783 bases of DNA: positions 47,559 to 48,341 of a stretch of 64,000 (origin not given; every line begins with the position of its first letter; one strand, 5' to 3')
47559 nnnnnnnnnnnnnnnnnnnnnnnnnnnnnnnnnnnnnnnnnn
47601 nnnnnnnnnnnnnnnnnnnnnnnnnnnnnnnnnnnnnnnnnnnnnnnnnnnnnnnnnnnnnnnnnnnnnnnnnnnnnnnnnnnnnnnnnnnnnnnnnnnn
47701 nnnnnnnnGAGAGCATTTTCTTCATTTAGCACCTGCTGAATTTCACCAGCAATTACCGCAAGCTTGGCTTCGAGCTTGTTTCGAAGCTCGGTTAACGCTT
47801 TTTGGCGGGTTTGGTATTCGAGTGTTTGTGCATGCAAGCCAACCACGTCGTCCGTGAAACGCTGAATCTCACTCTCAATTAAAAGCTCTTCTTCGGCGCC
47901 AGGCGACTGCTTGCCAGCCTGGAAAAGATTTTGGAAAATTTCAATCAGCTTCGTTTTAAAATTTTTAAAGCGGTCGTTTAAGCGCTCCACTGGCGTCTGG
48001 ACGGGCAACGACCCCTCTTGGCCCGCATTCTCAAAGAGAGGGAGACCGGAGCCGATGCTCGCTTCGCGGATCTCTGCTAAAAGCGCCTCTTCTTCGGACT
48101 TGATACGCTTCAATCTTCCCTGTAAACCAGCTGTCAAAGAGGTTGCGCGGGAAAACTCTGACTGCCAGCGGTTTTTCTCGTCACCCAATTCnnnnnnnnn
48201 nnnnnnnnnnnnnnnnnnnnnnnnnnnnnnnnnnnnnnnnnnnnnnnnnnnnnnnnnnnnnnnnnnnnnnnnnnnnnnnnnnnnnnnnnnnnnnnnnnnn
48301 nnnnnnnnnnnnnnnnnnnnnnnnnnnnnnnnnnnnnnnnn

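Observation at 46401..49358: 985-aa SMC-like ATPase with canonical head motifs but no recognisable hinge domain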

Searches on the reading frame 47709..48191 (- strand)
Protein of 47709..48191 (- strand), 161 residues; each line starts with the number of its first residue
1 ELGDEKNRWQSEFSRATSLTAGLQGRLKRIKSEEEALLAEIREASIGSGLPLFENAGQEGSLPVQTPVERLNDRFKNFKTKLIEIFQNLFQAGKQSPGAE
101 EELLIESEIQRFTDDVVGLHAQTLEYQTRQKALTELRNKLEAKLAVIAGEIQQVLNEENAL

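Call 45: search_solved_structures(query=A3, max_evalue=10)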
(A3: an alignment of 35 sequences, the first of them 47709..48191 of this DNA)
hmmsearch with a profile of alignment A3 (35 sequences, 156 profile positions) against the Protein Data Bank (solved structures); distinct sequences matched with E-value up to 10: 33.
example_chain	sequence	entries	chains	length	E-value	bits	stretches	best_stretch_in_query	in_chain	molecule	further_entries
4zry_A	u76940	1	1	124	0.0031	20.8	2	82-140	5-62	Keratin, type I cytoskeletal 10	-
6uui_X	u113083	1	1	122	0.0037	20.6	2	9-44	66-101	Keratin, type I cytoskeletal 10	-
7zr2_A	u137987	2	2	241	0.019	18.3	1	23-115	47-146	Spike protein S2',Chimeric protein mimic of SARS-CoV-2 Spike HR1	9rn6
7o97_A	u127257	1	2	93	0.022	18.1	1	7-74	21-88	hypothetical protein UY81_C0065G0003 from Candidatus Giovannonibacteria bacterium converte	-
6njp_G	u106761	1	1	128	0.035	17.4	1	117-154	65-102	EscO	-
1qsd_A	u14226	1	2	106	0.038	17.3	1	25-87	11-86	PROTEIN (BETA-TUBULIN BINDING POST-CHAPERONIN COFACTOR)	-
9tls_A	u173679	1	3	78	0.078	16.3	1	8-41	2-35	Sc-apCC-2-KLHL20-3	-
9tlt_A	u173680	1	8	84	0.11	15.8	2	8-45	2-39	Sc-apCC-2-KLHL20-4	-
1fxk_C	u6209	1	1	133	0.14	15.5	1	12-61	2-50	PROTEIN (PREFOLDIN)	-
6x94_A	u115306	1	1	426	0.14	15.4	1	30-86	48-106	Serine--tRNA ligase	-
7yla_6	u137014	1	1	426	0.15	15.3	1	50-136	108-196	GTPase HflX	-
5ady_6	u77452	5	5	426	0.15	15.3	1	50-136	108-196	GTPASE HFLX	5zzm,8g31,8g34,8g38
8xi2_I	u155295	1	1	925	0.19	15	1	95-140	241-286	Syf1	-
9tlv_A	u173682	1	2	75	0.35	14.2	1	8-42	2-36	Sc-apCC-2-MCL-1-3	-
6ds9_A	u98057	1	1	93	0.37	14.1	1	72-145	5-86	de novo designed three helix bundle GRa3D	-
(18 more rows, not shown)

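Call 53: predict_structure(alignment_id=A3)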
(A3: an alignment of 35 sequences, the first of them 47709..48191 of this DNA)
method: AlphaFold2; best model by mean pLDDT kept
length: 161 residues; sequences in the alignment: 35
mean_pLDDT: 90.9   pTM: 0.65
mean pLDDT of the five models: 90.9, 90.3, 88.9, 88.6, 85.9
residues with pLDDT >= 90: 131; 70-90: 14; 50-70: 13; < 50: 3
segments of 3 or more residues with pLDDT < 50: 56-58
pLDDT, mean of each block of 10 residues (from residue 1): 97 97 98 97 82 54 76 95 96 94 97 95 91 93 97 97 91
secondary structure, 60 per line:
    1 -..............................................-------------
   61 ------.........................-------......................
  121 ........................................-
elements in order: H2-47 H67-91 H99-160

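Call 56: fold_search(model_id=the predicted structure, library=pdb)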
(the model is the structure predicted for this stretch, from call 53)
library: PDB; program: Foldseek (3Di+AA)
matches with E <= 10: 637; with E <= 0.001: 0
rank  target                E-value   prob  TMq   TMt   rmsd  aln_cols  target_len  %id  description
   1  6z6o_C                7.9e-02  0.84  0.35  0.12   9.8       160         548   12  HDAC-TC (released 2021-02-17)
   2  6y1y_B                1.1e-01  0.97  0.38  0.47   9.7       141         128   18  CheA dimerization domain of Treponema denticola (released 2020-10-28)
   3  8i7r_D5               1.1e-01  0.93  0.38  0.46   6.7       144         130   15  In situ structure of axonemal doublet microtubules in mouse sperm with 48-nm repeat (released 2023-10-11)
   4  5xg2                  1.4e-01  0.63  0.30  0.22   9.5       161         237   17  Crystal structure of a coiled-coil segment (residues 345-468 and 694-814) of Pyrococcus yayanosii Smc (released 2017-06-07)
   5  9r68_I                1.4e-01  0.89  0.41  0.15   6.3       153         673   14  CPS secretion pathway Wza-Wzc_C1 (Conf 2) (released 2026-03-04)
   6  5f5p_G                1.4e-01  0.35  0.25  0.23  24.8       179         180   16  Molecular Basis for Shroom2 Recognition by Rock1 (released 2016-10-19)
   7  4ilo_A                1.5e-01  0.93  0.43  0.30   8.6       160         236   14  2.12A resolution structure of CT398 from Chlamydia trachomatis (released 2014-01-01)
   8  5y05                  1.7e-01  0.98  0.49  0.35   8.2       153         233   14  Structural characterization of msmeg_4306 from Mycobacterium smegmatis (released 2018-05-02)
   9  8tzl_E                1.7e-01  0.92  0.45  0.27   6.7       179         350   13  Cryo-EM structure of Vibrio cholerae FtsE/FtsX/EnvC complex, full-length (released 2023-12-20)
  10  9r64_I                1.7e-01  0.90  0.37  0.13   7.5       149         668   15  CPS secretion pathway Wza-Wzc_C1 (Conf 0) (released 2026-03-04)
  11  8i21_B                1.7e-01  0.66  0.34  0.22  15.0       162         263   16  Cryo-EM structure of 6-subunit Smc5/6 arm region (released 2024-06-26)
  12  9fqr_F0               1.8e-01  0.90  0.41  0.37   6.7       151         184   14  96-nm repeat of axonemal doublet microtubules from bovine sperm (released 2025-03-26)
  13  8i4v_A                1.9e-01  0.99  0.61  0.37   4.3       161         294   15  Cryo-EM structure of 5-subunit Smc5/6 arm region (released 2024-06-26)
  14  6y1y_A                1.9e-01  0.93  0.39  0.49   9.5       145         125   18  CheA dimerization domain of Treponema denticola (released 2020-10-28)
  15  8i7o_D4               2.1e-01  0.85  0.38  0.44   6.6       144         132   15  In situ structure of axonemal doublet microtubules in mouse sperm with 16-nm repeat (released 2023-10-11)
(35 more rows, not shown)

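Call 57: search_protein_representatives(alignment_id=A3)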
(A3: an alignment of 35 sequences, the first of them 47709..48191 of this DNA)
Query: 35 sequences, 156 profile positions. Proteins with E-value up to 0.001 (for the whole library): 10; up to 1e-10: 3; up to 1e-30: 3. The best 10 are listed.
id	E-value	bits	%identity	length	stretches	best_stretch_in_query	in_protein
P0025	8.9e-47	175.3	-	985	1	1-156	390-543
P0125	5.5e-39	150.0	-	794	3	2-156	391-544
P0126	2.9e-32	128.2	-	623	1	1-156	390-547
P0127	1.4e-07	48.0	-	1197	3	17-156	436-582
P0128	1.2e-06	45.0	-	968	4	12-155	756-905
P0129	2.6e-05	40.6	-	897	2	79-155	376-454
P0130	5.7e-05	39.5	-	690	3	5-143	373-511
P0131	1.8e-04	37.9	-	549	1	3-80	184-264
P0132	3.0e-04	37.1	-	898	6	2-69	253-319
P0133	5.7e-04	36.2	-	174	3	11-65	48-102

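Call 67: search_protein_families(library=pfam, proteins=[P0125, P0126, P0127, P0128, P0129, P0130, P0131, P0132], max_evalue=0.001)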
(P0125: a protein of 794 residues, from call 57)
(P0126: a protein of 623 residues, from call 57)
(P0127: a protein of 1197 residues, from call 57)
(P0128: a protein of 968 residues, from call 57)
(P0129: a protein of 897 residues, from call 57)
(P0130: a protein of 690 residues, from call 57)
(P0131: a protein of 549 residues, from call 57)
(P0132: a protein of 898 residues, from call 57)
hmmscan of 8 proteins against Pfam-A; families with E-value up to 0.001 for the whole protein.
P0125 (794 aa): 5 families
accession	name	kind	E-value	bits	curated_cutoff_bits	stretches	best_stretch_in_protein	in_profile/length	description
PF02463.25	SMC_N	-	2.2e-37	129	40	1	3-137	2-136/220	RecF/RecN/SMC N terminal domain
PF13175.12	AAA_15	-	6.1e-12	46.3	32.1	1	1-351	1-265/374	AAA ATPase domain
PF13476.12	AAA_23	-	1.7e-05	26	27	0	5-206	1-197/201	AAA domain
PF13304.12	AAA_21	-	0.00017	22.2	27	1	26-98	1-83/304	AAA domain, putative AbiEii toxin, Type IV TA system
PF13555.12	AAA_29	-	0.00042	20.5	27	1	5-51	3-49/61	P-loop containing region of AAA domain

P0126 (623 aa): 6 families
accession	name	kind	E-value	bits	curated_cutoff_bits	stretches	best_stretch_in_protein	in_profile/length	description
PF02463.25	SMC_N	-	3.3e-37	128.5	40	1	3-133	2-132/220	RecF/RecN/SMC N terminal domain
PF13476.12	AAA_23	-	4.3e-13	50.8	27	1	5-283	1-200/201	AAA domain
PF13175.12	AAA_15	-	9.4e-12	45.7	32.1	1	1-403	1-254/374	AAA ATPase domain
PF13304.12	AAA_21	-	3e-05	24.7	27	1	26-98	1-83/304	AAA domain, putative AbiEii toxin, Type IV TA system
PF13555.12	AAA_29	-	0.00013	22.1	27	1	5-48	3-46/61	P-loop containing region of AAA domain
PF18874.5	QPE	-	0.00044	20.8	25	0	528-565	2-39/44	QPE domain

P0127 (1197 aa): 109 families (the best 25 are shown)
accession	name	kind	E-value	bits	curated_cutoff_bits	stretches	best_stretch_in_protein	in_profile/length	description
PF20578.4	aBig_2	-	2.1e-79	261.9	27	3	997-1084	1-88/89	Atrophied bacterial Ig domain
PF06005.17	ZapB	-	1.8e-28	99.2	31.5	3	497-548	8-59/71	Cell division protein ZapB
PF08614.16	ATG16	-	3.8e-20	73.4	33.7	3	603-743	27-163/200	Autophagy protein 16 (ATG16)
PF01166.23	TSC22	-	7.7e-19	68.1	30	0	497-537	18-56/57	TSC-22/dip/bun family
PF14662.11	KASH_CCD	-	1.2e-18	68.2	43.3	2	505-640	6-144/191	Coiled-coil region of CCDC155 or KASH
PF17078.10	SHE3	-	3.7e-18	66.5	30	3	663-771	5-113/228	SWI5-dependent HO expression protein 3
PF12325.13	TMF_TATA_bd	-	7.1e-18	65.3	29.1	3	554-646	17-105/115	TATA element modulatory factor 1 TATA binding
PF10473.14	CENP-F_leu_zip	-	1.8e-17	64.1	34.5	3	419-509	13-103/140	Leucine-rich repeats of kinetochore protein Cenp-F/LEK1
PF11559.13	ADIP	-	1.9e-17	64.1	34.3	1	708-771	57-120/151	Afadin- and alpha -actinin-Binding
PF00170.26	bZIP_1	-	4.8e-17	62.3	27.6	0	507-544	26-63/64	bZIP transcription factor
PF24319.2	DUF7491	-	7.2e-17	61.8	30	2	669-750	1-89/90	Coiled-coil region of unknown function (DUF7491)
PF16888.10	YwqH-like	-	1e-16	61.8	33.7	1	674-792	2-121/123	YwqH-like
PF14282.11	FlxA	-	2e-16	60.4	26.3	1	676-739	11-71/101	FlxA-like protein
PF02183.23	HALZ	-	4.2e-16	59.3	28.1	0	511-537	16-42/43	Homeobox associated leucine zipper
PF04977.20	DivIC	-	6.9e-16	58.3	28.9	0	715-750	22-57/80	Septum formation initiator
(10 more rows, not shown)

P0128 (968 aa): 143 families (the best 25 are shown)
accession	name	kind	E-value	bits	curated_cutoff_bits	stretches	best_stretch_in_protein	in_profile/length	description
PF07889.17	DUF1664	-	3.5e-20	72.7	34.6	1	740-819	43-123/124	Protein of unknown function (DUF1664)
PF05377.16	FlaC_arch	-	1.3e-19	70.8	27.8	0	697-729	8-40/55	Flagella accessory protein C (FlaC)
PF08614.16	ATG16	-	2.4e-18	67.5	33.7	1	704-816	75-184/200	Autophagy protein 16 (ATG16)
PF10473.14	CENP-F_leu_zip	-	3.4e-18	66.5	34.5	1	539-661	10-136/140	Leucine-rich repeats of kinetochore protein Cenp-F/LEK1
PF19220.6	Rod_CreS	-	6.4e-18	65.4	100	4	665-874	10-220/359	Crescentin, rod domain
PF25450.1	Rab11-FIP3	-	8.5e-18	65.3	31.9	1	693-759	51-117/125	Rab11-FIP3-like domain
PF06103.16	DUF948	-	2.4e-17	63.3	37.2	1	651-716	23-88/89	Bacterial protein of unknown function (DUF948)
PF00038.26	Filament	-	2.9e-17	63.7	40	1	827-908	198-277/313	Intermediate filament protein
PF13851.11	GAS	-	3.5e-17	62.9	32.3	2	696-851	33-189/200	Growth-arrest specific micro-tubule binding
PF05531.17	NPV_P10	-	4e-17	62.9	29.8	0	593-647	6-63/75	Nucleopolyhedrovirus P10 protein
PF12325.13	TMF_TATA_bd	-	5.4e-17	62.4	29.1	1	712-793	14-95/115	TATA element modulatory factor 1 TATA binding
PF06818.20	Fez1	-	1.1e-16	62.4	34.4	3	613-766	4-140/199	Fez1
PF13166.12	AAA_13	-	1.4e-16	60.9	36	3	503-692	285-474/713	AAA domain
PF10805.13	DUF2730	-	2.9e-16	59.9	24.9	0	667-728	32-95/102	Protein of unknown function (DUF2730)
PF02403.27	Seryl_tRNA_N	-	4.3e-16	59.5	28.2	0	542-603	39-100/108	Seryl-tRNA synthetase N-terminal domain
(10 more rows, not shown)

P0129 (897 aa): 3 families
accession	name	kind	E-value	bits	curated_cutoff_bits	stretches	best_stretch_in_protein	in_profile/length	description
PF02463.25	SMC_N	-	3.1e-29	102.4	40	1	115-872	71-219/220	RecF/RecN/SMC N terminal domain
PF06470.18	SMC_hinge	-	2.7e-16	60.5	22.5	1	215-327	2-116/116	SMC proteins Flexible Hinge Domain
PF13304.12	AAA_21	-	3.4e-05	24.5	27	1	704-851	181-299/304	AAA domain, putative AbiEii toxin, Type IV TA system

P0130 (690 aa): 113 families (the best 25 are shown)
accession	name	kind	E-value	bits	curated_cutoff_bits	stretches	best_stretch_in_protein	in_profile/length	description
PF08614.16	ATG16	-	1.2e-16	61.9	33.7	2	152-240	70-158/200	Autophagy protein 16 (ATG16)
PF11559.13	ADIP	-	4.1e-16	59.8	34.3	0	175-245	64-134/151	Afadin- and alpha -actinin-Binding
PF06810.17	Phage_scaffold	-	1.2e-15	58.4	35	0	163-229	27-84/170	Phage capsid assembly scaffolding protein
PF25450.1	Rab11-FIP3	-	5.5e-13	49.7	31.9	0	364-431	53-120/125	Rab11-FIP3-like domain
PF17675.6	APG6_N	-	5.8e-13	49.9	45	2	130-243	11-126/132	Apg6 coiled-coil region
PF00038.26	Filament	-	2.2e-12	47.7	40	1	85-180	195-287/313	Intermediate filament protein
PF12795.12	MscS_porin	-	2.5e-11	44.1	34.4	2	141-242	29-136/238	Mechanosensitive ion channel porin domain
PF24319.2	DUF7491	-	2.5e-11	44.1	30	0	395-472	2-79/90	Coiled-coil region of unknown function (DUF7491)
PF10473.14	CENP-F_leu_zip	-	3e-11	44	34.5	2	125-242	21-135/140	Leucine-rich repeats of kinetochore protein Cenp-F/LEK1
PF19220.6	Rod_CreS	-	3.8e-11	43.1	100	1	365-537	6-178/359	Crescentin, rod domain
PF18911.6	PKD_4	-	4.2e-11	43.2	27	1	542-594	32-84/85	PKD domain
PF23991.1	DUF7310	-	4.4e-11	43.6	40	0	99-143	23-66/83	Coiled-coil region of unknown function (DUF7310)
PF06005.17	ZapB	-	6.3e-11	43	31.5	0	74-137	6-69/71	Cell division protein ZapB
PF07889.17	DUF1664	-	1.2e-10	42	34.6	0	172-243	46-118/124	Protein of unknown function (DUF1664)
PF09728.14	Taxilin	-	1.2e-10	41.6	30.3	2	85-204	182-300/302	Myosin-like coiled-coil protein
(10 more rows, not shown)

P0131 (549 aa): 0 families

P0132 (898 aa): 45 families (the best 25 are shown)
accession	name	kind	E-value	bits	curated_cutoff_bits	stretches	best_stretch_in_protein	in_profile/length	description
PF23991.1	DUF7310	-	7.8e-15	55.6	40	0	380-436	2-64/83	Coiled-coil region of unknown function (DUF7310)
PF24627.1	PUMA_CC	-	5.6e-14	52.3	30.1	0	142-195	3-56/74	PUMA coiled-coil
PF10779.14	XhlA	-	1.2e-11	45.1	34.7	0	233-277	3-47/67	Haemolysin XhlA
PF07889.17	DUF1664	-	1.1e-10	42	34.6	0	127-209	38-121/124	Protein of unknown function (DUF1664)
PF04513.17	Baculo_PEP_C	-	3.8e-10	40.4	38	1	128-228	18-124/140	Baculovirus polyhedron envelope protein, PEP, C terminus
PF01519.22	DUF16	-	7.2e-10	39.7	40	1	134-195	42-103/104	Protein of unknown function DUF16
PF24922.1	ACBP4_C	-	5.9e-09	36.6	31.2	0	352-430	2-80/105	Acyl-CoA-binding domain-containing protein 4-6, C-terminal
PF12329.13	TMF_DNA_bd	-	6.5e-09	36.1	35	2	85-134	23-72/74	TATA element modulatory factor 1 DNA binding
PF06009.19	Laminin_II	-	1.1e-08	35.6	33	1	231-318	7-97/138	Laminin Domain II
PF13874.11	Nup54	-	1.2e-08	35.5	30.5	0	336-429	33-127/140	Nucleoporin complex subunit 54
PF06818.20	Fez1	-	1.6e-08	35.7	34.4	0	332-443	10-114/199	Fez1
PF24319.2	DUF7491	-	1.6e-08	35.1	30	1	239-324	5-90/90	Coiled-coil region of unknown function (DUF7491)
PF08581.15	Tup_N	-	2.1e-08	34.8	28.7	0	232-301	2-75/77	Tup N-terminal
PF00261.25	Tropomyosin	-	2.2e-08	34.3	38.6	1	314-426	2-107/242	Tropomyosin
PF01576.24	Myosin_tail_1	-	3.3e-08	32.3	38.1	1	182-328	356-499/1081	Myosin tail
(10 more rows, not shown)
